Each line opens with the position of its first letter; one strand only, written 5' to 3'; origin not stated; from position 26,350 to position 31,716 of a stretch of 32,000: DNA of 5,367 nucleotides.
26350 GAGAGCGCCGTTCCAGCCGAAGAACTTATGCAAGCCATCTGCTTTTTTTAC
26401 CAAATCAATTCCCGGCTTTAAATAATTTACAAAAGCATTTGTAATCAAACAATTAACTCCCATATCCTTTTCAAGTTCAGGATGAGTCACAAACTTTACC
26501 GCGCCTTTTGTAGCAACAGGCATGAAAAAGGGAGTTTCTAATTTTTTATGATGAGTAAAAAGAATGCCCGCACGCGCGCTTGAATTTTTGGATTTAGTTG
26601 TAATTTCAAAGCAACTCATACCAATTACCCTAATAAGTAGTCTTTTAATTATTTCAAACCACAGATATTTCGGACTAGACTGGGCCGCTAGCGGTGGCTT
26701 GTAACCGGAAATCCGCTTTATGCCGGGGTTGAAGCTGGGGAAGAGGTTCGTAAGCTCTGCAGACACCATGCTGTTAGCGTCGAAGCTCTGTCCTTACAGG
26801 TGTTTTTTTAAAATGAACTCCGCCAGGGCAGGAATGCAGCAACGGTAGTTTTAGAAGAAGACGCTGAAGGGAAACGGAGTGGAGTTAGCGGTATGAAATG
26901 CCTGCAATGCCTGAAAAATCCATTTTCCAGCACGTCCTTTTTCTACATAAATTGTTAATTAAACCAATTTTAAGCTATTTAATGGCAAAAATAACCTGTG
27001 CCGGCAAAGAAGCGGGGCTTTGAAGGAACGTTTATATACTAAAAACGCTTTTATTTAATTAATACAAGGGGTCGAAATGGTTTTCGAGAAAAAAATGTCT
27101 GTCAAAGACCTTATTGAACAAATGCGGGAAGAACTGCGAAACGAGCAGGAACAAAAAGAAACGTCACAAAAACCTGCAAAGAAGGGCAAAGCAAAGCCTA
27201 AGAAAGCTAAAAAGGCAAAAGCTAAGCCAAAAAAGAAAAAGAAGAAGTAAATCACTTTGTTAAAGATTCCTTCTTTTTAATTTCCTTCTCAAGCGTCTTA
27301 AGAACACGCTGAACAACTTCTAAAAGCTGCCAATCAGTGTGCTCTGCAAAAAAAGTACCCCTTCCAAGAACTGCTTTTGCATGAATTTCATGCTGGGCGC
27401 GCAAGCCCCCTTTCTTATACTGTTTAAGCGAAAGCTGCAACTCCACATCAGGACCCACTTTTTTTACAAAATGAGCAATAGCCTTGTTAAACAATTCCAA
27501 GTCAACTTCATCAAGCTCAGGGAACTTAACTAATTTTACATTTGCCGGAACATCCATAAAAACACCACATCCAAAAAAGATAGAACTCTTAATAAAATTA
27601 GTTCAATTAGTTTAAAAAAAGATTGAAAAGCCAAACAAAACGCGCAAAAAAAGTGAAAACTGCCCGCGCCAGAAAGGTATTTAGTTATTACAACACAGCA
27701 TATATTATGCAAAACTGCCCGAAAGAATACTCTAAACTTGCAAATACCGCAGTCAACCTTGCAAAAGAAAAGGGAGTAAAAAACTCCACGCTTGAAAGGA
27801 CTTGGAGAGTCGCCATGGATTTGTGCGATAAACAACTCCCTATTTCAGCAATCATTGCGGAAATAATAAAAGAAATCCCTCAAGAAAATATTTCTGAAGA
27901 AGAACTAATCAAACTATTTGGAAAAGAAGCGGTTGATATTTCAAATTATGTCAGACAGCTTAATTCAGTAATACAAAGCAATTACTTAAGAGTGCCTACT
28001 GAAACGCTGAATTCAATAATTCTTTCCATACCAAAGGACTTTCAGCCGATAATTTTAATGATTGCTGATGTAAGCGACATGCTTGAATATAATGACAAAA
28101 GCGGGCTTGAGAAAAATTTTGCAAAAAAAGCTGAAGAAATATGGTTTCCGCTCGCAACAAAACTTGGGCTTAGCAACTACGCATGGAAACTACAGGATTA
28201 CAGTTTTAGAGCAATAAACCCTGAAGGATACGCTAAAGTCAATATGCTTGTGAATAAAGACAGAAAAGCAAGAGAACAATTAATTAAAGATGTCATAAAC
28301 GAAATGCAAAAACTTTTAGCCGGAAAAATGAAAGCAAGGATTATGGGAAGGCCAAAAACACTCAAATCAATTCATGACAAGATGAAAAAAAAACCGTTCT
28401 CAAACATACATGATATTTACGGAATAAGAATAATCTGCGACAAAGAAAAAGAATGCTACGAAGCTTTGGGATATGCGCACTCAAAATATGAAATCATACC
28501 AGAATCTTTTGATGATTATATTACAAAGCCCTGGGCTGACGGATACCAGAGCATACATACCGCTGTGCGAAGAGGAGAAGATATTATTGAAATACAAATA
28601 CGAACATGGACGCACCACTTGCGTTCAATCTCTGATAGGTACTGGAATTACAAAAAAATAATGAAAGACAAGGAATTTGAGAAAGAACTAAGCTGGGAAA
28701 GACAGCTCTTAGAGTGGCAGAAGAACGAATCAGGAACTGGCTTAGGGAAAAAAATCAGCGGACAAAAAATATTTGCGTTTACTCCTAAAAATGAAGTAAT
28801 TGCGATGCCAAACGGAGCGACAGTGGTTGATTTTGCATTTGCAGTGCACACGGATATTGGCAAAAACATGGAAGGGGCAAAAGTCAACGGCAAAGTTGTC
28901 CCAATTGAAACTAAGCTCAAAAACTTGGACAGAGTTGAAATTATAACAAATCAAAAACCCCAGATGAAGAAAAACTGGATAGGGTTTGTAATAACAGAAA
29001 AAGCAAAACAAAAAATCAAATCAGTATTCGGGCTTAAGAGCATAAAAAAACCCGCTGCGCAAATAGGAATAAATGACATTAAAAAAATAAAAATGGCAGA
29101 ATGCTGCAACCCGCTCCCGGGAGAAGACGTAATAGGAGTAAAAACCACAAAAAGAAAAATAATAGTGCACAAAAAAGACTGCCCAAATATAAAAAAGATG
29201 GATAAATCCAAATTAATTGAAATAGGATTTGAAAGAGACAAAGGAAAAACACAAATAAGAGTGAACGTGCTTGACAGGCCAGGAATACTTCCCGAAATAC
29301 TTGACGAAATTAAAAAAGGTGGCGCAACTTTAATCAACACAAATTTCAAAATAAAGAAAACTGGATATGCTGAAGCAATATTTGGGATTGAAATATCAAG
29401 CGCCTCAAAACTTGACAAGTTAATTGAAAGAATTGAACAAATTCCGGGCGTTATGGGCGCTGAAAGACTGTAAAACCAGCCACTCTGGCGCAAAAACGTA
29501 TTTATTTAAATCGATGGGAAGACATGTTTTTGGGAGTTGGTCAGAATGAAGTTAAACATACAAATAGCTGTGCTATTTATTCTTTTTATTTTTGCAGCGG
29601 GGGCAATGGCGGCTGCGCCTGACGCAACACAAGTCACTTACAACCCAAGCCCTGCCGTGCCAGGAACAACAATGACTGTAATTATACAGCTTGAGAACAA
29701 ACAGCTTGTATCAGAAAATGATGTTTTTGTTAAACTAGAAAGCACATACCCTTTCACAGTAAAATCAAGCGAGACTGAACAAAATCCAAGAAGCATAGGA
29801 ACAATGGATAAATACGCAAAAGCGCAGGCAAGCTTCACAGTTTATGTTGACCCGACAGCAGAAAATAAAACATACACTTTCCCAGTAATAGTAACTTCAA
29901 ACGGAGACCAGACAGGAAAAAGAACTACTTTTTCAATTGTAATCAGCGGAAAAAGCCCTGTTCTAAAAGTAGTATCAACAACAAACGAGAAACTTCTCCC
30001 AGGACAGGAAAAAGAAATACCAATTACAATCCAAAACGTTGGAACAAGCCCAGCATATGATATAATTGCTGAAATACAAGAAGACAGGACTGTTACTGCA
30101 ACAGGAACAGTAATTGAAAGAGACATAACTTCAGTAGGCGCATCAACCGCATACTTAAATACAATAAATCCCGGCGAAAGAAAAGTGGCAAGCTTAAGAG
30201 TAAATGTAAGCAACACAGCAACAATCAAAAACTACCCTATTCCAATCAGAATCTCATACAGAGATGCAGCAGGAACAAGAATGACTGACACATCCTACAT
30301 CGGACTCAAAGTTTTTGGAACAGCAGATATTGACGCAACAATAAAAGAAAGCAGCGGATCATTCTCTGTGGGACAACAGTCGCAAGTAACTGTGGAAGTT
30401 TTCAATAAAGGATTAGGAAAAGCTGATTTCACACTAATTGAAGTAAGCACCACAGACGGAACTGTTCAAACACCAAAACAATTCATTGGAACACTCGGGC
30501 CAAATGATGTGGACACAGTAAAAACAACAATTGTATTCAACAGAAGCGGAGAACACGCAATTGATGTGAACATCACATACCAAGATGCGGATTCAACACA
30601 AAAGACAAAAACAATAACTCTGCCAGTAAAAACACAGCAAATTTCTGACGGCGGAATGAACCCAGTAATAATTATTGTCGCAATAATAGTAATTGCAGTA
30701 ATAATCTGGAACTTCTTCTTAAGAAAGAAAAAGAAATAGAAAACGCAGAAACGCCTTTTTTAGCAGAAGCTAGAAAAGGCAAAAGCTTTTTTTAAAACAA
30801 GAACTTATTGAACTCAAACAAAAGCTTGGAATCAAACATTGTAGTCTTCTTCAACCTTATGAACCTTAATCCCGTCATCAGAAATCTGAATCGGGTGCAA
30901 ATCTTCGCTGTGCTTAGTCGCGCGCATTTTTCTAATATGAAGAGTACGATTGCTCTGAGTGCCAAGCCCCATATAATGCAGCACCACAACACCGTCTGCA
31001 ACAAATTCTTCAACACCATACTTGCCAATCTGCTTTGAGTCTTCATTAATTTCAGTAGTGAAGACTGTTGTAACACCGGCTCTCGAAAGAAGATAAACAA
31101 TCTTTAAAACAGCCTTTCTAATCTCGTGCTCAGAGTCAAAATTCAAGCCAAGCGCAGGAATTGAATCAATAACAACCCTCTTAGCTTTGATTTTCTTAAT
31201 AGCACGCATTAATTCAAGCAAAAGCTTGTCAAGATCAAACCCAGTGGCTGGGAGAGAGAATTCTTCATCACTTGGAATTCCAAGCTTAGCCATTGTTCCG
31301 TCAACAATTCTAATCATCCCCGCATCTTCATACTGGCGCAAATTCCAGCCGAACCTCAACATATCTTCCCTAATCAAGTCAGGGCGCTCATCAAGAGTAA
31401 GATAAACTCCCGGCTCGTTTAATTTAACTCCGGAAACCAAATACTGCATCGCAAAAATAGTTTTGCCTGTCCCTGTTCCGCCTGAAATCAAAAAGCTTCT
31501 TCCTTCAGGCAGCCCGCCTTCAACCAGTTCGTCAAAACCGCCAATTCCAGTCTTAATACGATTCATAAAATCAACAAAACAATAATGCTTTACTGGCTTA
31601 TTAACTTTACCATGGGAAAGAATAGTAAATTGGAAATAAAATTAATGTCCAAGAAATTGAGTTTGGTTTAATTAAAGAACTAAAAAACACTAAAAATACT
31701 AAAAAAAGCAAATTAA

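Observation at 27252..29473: Bacterial-type stringent-response/ribosome-hibernation pair in an archaeal neighbourhood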

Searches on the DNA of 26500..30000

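Call 80: search_rna_families(source=window, start=26500, end=30000, threshold=evalue, max_evalue=1)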
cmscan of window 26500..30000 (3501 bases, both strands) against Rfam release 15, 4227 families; matches with E-value up to 1: 2.
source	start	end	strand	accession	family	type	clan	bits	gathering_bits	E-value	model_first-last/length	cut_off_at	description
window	26668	26941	+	RF01857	Archaea_SRP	Gene;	CL00003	120.1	96.5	5.6e-28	1-317/317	no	Archaeal signal recognition particle RNA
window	27218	27294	-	RF00834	mir-268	Gene; miRNA;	-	23.5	47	0.45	1-89/89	no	mir-268 microRNA precursor family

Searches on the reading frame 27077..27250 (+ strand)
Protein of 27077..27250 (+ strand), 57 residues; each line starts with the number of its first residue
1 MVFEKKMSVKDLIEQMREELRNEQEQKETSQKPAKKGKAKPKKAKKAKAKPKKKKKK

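Call 3: search_protein_families(library=pfam, proteins=[window:27077-27250:+], max_evalue=1)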
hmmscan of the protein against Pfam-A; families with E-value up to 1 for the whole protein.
window:27077-27250:+ (57 aa): 2 families
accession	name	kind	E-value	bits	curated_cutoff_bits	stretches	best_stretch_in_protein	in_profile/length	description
PF00428.24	Ribosomal_60s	-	0.29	12.1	28.1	1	3-56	29-75/88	60s Acidic ribosomal protein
PF05501.16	DUF755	-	0.74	10.5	29.1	1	4-55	49-101/122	Domain of unknown function (DUF755)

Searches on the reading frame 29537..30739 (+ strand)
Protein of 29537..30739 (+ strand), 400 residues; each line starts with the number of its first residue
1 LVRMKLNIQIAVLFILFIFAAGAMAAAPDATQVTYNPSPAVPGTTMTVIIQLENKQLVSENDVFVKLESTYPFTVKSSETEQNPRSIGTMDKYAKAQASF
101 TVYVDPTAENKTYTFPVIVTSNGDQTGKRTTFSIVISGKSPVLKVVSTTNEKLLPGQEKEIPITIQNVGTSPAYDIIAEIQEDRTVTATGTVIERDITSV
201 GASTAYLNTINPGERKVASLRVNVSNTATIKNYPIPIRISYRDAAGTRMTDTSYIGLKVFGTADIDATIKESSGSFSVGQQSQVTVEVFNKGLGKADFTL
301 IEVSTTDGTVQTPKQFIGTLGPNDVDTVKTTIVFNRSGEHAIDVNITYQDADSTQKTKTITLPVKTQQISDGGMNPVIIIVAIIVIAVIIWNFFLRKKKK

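Call 3: search_protein_families(library=pfam, proteins=[window:29537-30739:+], max_evalue=1)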
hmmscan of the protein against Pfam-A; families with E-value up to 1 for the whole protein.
window:29537-30739:+ (400 aa): 9 families
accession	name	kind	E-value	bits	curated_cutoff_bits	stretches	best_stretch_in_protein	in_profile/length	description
PF07705.17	CARDB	-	2.3e-07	31.4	22.7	2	141-230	2-89/101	CARDB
PF22544.2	HYDIN_VesB_CFA65-like_Ig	-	0.00049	20.7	25.5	1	274-356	13-94/100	HYDIN/CFA65/VesB-like, Ig-like domain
PF00927.28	Transglut_C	-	0.0059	17.1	26.6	1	275-348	10-90/106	Transglutaminase family, C-terminal ig like domain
PF10633.15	NPCBM_assoc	-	0.0068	17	24.4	0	202-241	38-77/78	NPCBM-associated, NEW3 domain of alpha-galactosidase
PF23619.1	Ig_VWA7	-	0.0087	16.7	27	0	144-182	3-41/104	VWA7 Ig-like domain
PF11346.13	DUF3149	-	0.055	13.5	23.2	1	377-400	14-37/40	Protein of unknown function (DUF3149)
PF13437.12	HlyD_3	-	0.39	11.9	22.2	1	173-241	23-93/106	HlyD family secretion protein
PF05753.20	TRAP_beta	-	0.52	10.1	22.4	0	155-176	33-54/178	Translocon-associated protein beta (TRAPB)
PF02752.27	Arrestin_C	-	0.78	10.5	27.7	0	266-363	6-90/137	Arrestin (or S-antigen), C-terminal domain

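Call 4: search_protein_families(library=ncbifam, proteins=[window:29537-30739:+], max_evalue=1)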
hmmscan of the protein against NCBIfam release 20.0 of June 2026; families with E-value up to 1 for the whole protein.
window:29537-30739:+ (400 aa): 0 families

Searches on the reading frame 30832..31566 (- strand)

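Call 3: search_protein_families(library=pfam, proteins=[window:30832-31566:-], max_evalue=1)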
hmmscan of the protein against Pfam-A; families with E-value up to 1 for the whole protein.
window:30832-31566:- (244 aa): 8 families
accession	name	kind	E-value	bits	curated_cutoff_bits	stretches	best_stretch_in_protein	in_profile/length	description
PF06745.19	ATPase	-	3.5e-74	249.5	26.6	1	4-238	1-229/231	KaiC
PF07088.17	GvpD_P-loop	-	3e-08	34.2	24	1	22-213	10-185/189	GvpD gas vesicle protein, P-loop domain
PF13481.12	AAA_25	-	1.1e-05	25.5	27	1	12-169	23-186/195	AAA domain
PF00270.35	DEAD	-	0.025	14.8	26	1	21-48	13-40/167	DEAD/DEAH box helicase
PF09848.15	SLFN-g3_helicase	-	0.035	13.8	24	1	25-58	4-39/354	Schlafen group 3, DNA/RNA helicase domain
PF14417.12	MEDS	-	0.072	13.3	29.8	1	39-91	17-69/161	MEDS: MEthanogen/methylotroph, DcmR Sensory domain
PF12775.13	AAA_7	-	0.13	12.2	25.8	1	19-43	30-54/181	P-loop containing dynein motor region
PF25199.1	nSTAND_NTPase5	-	0.18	12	34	1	22-52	41-71/145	Novel STAND NTPase 5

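Call 4: search_protein_families(library=ncbifam, proteins=[window:30832-31566:-], max_evalue=1)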
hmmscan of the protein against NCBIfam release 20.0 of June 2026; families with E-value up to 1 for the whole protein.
window:30832-31566:- (244 aa): 17 families
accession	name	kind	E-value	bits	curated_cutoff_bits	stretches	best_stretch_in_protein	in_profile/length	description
NF006799.0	PRK09302.1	equivalog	2.2e-64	217.9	408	1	2-235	11-238/515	circadian clock protein KaiC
TIGR03877.1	thermo_KaiC_1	hypoth_equivalog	5.1e-55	186.6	307.25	1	1-237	1-234/238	KaiC domain-containing protein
TIGR02655.1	circ_KaiC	equivalog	8e-53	179.8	546.25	1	3-236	2-229/484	circadian clock protein KaiC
TIGR03880.1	KaiC_arch_3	hypoth_equivalog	2.1e-43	148.5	249.45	1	7-237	1-219/224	KaiC domain-containing protein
TIGR03881.1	KaiC_arch_4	hypoth_equivalog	1.4e-35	123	247.8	1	3-235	2-228/231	KaiC domain-containing protein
NF004723.0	PRK06067.1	subfamily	2.3e-10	40.4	194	1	4-222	16-221/243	flagellar accessory protein FlaH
NF052589.1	ArlH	equivalog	2.6e-09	37.2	215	1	12-220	10-206/229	archaellum protein ArlH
TIGR03878.1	thermo_KaiC_2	hypoth_equivalog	6.1e-08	32.3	232.2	1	16-196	30-202/259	KaiC domain-containing protein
NF006320.0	PRK08533.1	equivalog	0.00084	19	215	1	11-47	13-48/230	flagellar accessory protein FlaH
TIGR00416.1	sms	equivalog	0.0016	17.3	403.05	1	2-177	74-225/454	DNA repair protein RadA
NF004629.0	PRK05973.1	equivalog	0.0019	17.3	156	1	19-87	61-129/237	DNA helicase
TIGR02237.1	recomb_radB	equivalog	0.028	14.3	172.4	1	12-55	2-45/210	DNA repair and recombination protein RadB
NF006861.0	PRK09361.1-1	equivalog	0.032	13.8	278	1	3-55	4-56/235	DNA repair and recombination protein RadB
TIGR02012.1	tigrfam_recA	equivalog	0.046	13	325.3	1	3-46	35-79/321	recombinase RecA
TIGR03819.1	heli_sec_ATPase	hypoth_equivalog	0.054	12.7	373.15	1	21-38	177-194/340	TadA family conjugal transfer-associated ATPase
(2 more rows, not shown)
